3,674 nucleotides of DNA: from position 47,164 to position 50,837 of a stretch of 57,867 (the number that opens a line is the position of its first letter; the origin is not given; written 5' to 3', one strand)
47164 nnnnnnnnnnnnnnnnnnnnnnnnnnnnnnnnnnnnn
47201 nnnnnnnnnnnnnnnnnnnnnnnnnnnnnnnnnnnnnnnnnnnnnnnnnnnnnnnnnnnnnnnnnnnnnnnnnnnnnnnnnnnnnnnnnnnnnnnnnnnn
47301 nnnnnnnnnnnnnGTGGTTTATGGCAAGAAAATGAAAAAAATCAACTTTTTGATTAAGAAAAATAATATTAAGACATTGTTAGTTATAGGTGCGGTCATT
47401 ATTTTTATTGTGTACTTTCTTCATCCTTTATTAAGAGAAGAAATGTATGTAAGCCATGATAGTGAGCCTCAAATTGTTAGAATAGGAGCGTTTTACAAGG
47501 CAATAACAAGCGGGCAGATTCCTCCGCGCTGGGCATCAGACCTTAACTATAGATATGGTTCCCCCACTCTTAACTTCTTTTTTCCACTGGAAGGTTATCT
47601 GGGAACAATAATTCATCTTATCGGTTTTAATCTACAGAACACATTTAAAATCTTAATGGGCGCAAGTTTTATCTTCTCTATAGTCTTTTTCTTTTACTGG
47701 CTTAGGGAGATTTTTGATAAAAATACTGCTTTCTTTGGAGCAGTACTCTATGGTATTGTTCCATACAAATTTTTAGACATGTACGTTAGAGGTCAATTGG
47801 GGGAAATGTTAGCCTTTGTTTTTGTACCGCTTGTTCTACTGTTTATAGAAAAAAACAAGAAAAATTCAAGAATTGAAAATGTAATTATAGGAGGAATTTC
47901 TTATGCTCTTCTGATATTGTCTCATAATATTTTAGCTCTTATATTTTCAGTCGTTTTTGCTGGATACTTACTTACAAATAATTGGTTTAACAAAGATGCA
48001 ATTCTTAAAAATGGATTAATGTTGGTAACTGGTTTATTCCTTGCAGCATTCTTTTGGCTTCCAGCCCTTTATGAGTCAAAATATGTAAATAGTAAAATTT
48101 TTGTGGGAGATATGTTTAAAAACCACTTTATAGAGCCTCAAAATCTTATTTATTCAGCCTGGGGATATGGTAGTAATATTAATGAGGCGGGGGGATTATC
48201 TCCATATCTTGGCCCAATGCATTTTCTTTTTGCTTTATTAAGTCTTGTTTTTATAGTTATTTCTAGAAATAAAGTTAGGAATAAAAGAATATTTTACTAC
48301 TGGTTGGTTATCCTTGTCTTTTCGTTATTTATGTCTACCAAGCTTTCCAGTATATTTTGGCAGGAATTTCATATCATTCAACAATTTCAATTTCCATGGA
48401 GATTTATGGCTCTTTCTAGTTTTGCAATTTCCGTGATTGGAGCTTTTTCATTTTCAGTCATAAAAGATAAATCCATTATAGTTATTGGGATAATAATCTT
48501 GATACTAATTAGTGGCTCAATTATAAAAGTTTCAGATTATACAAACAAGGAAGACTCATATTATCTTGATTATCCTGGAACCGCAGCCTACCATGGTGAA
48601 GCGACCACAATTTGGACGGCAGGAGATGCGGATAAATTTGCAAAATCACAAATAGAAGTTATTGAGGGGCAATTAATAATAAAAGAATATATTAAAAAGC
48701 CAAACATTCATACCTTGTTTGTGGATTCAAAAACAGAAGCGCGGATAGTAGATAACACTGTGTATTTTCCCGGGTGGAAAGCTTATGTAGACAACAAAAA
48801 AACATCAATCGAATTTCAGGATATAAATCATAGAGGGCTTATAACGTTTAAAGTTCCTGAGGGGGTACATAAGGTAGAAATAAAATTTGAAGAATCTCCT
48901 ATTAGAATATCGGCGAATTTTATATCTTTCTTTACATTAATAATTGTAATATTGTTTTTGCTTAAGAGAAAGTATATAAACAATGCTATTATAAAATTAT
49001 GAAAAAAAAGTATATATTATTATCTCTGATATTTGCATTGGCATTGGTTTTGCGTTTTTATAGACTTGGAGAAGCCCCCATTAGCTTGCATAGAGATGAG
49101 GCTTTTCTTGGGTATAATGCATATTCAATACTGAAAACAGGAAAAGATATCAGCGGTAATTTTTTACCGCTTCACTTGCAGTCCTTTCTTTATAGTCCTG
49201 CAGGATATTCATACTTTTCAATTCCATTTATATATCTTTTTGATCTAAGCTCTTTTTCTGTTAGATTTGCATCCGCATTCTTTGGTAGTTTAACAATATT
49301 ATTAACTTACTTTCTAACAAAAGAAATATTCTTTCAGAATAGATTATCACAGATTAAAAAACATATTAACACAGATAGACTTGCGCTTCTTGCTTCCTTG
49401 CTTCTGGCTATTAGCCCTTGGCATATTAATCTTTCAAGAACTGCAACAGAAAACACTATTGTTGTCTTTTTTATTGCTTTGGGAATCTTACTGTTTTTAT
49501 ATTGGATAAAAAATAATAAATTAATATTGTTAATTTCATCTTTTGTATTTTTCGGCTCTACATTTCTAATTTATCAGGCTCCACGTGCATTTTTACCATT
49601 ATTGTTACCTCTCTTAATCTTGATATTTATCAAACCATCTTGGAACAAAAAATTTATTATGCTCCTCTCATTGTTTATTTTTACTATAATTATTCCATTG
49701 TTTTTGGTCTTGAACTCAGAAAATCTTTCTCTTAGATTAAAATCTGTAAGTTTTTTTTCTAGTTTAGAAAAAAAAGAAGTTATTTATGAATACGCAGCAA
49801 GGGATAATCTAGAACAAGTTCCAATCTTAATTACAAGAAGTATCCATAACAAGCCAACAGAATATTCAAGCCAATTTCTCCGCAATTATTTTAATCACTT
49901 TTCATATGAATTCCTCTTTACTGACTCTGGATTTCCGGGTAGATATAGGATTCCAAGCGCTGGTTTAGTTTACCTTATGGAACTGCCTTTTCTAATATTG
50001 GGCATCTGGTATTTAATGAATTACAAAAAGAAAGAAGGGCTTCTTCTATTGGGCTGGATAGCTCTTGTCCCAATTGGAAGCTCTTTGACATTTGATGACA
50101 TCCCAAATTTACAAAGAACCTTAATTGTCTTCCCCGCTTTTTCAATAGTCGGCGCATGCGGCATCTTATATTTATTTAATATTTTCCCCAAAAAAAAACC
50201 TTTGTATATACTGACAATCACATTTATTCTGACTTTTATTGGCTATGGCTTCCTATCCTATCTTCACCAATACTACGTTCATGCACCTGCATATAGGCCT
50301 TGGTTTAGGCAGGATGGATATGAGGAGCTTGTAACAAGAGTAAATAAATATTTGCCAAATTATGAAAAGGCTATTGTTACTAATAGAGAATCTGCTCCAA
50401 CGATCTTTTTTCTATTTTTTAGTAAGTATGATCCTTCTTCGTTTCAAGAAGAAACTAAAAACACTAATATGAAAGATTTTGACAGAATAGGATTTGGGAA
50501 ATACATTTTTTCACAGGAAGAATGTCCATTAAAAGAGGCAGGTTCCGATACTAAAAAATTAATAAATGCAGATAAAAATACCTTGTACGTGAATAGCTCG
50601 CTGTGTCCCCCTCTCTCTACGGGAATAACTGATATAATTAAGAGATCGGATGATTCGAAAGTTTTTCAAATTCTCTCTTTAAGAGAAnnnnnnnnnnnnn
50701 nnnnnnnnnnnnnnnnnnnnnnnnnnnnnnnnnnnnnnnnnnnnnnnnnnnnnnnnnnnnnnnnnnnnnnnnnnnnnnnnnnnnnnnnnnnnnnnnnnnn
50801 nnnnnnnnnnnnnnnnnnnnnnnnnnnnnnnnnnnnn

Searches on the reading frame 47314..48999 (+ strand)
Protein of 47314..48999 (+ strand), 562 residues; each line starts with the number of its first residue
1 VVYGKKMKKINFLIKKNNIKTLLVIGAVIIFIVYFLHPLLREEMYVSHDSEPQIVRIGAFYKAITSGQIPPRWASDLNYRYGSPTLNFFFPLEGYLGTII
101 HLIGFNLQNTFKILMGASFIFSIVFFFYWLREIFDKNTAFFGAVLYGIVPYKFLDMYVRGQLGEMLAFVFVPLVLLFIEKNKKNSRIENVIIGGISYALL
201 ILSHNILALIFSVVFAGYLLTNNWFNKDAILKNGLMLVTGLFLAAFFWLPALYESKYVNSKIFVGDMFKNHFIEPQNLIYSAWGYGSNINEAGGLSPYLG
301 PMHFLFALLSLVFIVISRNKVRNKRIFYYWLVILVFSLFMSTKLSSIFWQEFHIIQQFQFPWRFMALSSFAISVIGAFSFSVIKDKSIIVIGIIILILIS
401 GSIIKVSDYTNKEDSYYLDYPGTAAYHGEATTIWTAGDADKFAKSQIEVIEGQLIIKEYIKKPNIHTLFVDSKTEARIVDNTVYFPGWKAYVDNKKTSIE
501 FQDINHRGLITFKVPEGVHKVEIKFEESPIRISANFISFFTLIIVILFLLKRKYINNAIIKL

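Call 7: search_protein_families(library=pfam, proteins=[window:47314-48999:+], max_evalue=0.01)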
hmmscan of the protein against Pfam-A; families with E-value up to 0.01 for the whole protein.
window:47314-48999:+ (562 aa): 1 family
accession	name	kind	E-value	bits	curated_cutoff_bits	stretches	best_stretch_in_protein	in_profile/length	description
PF10131.15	PTPS_related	-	3.3e-09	36.2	26.4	1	86-409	1-312/621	6-pyruvoyl-tetrahydropterin synthase related domain; membrane protein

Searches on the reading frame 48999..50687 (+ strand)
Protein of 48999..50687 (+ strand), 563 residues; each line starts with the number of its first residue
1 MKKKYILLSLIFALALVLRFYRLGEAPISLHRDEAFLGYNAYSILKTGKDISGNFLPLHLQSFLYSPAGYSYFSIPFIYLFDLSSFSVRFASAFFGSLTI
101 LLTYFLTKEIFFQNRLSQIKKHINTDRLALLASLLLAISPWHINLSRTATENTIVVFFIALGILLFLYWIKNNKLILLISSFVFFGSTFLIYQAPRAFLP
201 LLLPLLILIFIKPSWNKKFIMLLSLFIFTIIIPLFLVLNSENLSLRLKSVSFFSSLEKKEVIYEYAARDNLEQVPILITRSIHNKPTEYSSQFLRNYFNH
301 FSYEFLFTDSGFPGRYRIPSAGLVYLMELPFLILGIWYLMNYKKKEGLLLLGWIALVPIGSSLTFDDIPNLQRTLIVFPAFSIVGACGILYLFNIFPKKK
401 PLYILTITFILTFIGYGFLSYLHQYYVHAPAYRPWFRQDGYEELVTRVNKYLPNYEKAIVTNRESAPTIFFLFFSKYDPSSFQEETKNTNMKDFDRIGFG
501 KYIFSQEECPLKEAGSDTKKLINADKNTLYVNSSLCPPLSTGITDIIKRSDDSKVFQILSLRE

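Call 7: search_protein_families(library=pfam, proteins=[window:48999-50687:+], max_evalue=0.01)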
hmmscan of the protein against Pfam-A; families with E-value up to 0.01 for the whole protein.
window:48999-50687:+ (563 aa): 2 families
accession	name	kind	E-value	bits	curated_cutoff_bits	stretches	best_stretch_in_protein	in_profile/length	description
PF13231.12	PMT_2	-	6.4e-08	33.4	26.1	1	70-233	6-156/160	Dolichyl-phosphate-mannose-protein mannosyltransferase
PF02366.24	PMT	-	2.3e-07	31.1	22.7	1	10-240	2-236/245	Dolichyl-phosphate-mannose-protein mannosyltransferase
